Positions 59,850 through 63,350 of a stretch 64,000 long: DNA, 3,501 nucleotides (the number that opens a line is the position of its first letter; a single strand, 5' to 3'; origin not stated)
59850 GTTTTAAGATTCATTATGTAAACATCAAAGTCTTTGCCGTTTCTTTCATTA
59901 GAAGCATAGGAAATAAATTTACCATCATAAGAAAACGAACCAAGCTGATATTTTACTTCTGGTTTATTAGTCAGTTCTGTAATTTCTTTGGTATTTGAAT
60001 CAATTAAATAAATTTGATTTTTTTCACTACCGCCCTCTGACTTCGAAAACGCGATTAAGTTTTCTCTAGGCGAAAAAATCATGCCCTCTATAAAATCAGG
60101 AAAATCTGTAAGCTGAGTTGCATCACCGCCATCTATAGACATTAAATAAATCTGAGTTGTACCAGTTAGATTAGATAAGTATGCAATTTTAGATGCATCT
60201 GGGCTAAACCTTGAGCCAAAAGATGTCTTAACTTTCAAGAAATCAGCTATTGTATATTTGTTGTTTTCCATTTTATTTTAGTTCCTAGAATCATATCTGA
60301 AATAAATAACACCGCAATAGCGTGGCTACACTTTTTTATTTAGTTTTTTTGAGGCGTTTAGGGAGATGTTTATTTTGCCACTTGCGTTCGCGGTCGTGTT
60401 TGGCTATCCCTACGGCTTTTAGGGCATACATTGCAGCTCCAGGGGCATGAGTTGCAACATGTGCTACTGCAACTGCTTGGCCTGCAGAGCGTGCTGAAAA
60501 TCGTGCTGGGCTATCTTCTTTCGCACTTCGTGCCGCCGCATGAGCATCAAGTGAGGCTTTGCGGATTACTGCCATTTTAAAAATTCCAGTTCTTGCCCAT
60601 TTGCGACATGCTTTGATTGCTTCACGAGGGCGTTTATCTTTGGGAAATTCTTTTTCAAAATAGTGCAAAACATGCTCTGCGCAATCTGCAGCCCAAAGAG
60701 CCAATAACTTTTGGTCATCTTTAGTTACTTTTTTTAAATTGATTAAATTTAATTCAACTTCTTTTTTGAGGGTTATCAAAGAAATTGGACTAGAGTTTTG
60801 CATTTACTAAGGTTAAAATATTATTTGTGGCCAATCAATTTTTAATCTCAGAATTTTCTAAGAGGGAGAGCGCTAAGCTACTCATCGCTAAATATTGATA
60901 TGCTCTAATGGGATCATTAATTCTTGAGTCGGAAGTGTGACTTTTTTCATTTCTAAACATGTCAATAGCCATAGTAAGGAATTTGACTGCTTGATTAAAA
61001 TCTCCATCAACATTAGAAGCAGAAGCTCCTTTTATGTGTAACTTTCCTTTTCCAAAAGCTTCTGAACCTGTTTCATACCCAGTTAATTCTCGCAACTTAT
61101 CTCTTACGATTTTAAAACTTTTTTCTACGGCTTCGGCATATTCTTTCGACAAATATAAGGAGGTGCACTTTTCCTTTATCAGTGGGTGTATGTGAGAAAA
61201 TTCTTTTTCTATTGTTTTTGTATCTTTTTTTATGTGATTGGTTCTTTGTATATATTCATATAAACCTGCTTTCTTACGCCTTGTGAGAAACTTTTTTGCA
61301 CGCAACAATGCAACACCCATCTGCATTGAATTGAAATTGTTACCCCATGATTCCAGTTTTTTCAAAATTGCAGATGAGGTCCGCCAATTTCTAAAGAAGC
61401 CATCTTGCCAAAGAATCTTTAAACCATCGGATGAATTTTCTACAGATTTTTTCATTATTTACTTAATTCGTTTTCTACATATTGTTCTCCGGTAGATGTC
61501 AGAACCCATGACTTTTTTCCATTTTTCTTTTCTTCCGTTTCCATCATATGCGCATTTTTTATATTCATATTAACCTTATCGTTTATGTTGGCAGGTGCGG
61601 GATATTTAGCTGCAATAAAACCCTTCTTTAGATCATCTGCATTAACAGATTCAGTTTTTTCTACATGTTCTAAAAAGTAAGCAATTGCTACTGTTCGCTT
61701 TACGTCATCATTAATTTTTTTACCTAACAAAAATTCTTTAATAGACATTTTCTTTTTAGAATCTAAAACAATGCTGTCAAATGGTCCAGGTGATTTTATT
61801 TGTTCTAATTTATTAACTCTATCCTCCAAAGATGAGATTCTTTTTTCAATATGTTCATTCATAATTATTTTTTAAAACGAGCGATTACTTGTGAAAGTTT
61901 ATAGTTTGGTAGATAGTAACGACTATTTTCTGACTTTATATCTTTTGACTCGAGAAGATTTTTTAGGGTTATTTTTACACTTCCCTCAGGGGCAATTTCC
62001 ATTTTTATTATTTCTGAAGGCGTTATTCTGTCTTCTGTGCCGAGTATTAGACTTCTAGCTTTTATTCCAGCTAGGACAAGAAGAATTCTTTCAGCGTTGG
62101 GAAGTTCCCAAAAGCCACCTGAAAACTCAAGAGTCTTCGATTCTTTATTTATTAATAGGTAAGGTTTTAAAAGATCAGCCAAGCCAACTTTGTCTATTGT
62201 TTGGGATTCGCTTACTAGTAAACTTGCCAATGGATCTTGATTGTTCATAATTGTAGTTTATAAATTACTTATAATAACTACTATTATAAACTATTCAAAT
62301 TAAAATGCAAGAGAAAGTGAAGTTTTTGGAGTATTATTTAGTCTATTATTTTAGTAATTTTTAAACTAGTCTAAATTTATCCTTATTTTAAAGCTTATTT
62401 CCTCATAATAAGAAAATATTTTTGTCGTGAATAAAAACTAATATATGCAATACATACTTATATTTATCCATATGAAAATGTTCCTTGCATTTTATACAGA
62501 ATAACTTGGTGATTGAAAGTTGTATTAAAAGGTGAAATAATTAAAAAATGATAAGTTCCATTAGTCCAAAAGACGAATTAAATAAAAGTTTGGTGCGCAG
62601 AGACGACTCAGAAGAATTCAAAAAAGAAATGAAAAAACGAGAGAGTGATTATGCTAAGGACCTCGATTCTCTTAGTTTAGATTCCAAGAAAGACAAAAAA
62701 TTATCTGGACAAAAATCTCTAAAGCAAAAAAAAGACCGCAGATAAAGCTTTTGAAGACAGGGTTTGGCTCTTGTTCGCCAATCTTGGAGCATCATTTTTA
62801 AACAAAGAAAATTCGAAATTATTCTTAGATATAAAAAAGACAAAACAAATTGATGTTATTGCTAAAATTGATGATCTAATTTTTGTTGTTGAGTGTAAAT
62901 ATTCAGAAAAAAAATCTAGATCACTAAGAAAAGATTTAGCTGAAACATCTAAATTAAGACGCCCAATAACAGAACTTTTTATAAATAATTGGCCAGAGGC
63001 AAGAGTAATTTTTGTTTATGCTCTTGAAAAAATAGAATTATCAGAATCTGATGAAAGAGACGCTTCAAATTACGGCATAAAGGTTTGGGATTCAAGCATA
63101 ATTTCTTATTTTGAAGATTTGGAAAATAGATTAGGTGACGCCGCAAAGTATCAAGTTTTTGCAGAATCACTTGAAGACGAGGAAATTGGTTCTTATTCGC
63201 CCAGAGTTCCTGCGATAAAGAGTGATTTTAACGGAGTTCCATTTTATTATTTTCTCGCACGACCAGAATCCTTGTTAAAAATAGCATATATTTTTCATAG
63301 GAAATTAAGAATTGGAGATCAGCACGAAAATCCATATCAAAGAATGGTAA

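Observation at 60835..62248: Three tightly coupled small genes ending in a HEPN-like (Rx4H, TIGR02391-type) protein: candidate toxin-antitoxin or abortive-infection module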

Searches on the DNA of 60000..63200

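Call 99: search_rna_families(source=window, start=60000, end=63200, threshold=evalue, max_evalue=1)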
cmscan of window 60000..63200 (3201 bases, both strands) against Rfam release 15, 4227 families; matches with E-value up to 1: 0.
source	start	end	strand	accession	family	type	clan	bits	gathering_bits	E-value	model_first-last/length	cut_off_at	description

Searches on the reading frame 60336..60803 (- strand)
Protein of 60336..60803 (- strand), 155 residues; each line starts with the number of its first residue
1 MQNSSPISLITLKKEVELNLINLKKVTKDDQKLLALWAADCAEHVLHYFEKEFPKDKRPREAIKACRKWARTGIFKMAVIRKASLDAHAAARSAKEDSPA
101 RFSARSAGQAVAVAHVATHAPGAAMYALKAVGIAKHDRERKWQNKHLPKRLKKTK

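Call 3: search_protein_families(library=pfam, proteins=[window:60336-60803:-], max_evalue=1)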
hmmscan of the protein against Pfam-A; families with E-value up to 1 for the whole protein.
window:60336-60803:- (155 aa): 4 families
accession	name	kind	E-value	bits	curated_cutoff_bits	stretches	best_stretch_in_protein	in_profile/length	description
PF21805.3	Imm5_like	-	4e-43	146.8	25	1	25-149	2-128/129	Imm-5 like putative immunity protein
PF14423.12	Imm5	-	0.0059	17.2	25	1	32-115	36-118/186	Immunity protein Imm5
PF22126.3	C2c1_RuvC-like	-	0.071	13.4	27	1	52-135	47-115/179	C2c1 CRISPR-Cas endonuclease, RuvC-like domain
PF21337.3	Peptidase_M17_N_1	-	0.11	13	27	1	79-153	5-73/118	M17 aminopeptidase, N-terminal domain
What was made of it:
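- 60336..60803 (-): Gene D, 155 aa, Imm5_like putative immunity protein. It starts 31 nt after C and is a possible optional fourth component. PF21805 4e-43 (call 3).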

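Call 4: search_protein_families(library=ncbifam, proteins=[window:60336-60803:-], max_evalue=1)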
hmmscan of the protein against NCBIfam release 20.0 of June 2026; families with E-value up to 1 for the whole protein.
window:60336-60803:- (155 aa): 0 families

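Call 5: search_protein_families(library=padloc, proteins=[window:60336-60803:-], max_evalue=1)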
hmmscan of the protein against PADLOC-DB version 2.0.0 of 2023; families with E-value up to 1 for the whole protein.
window:60336-60803:- (155 aa): 0 families

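Call 6: search_protein_families(library=phrogs, proteins=[window:60336-60803:-], max_evalue=1)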
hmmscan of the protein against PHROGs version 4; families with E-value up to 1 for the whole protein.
window:60336-60803:- (155 aa): 2 families
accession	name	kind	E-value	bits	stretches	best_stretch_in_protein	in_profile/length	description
phrog_38757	-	unknown function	0.0023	18.6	1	36-120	66-146/170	-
phrog_18326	-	unknown function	0.83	10.2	0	55-118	82-170/203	-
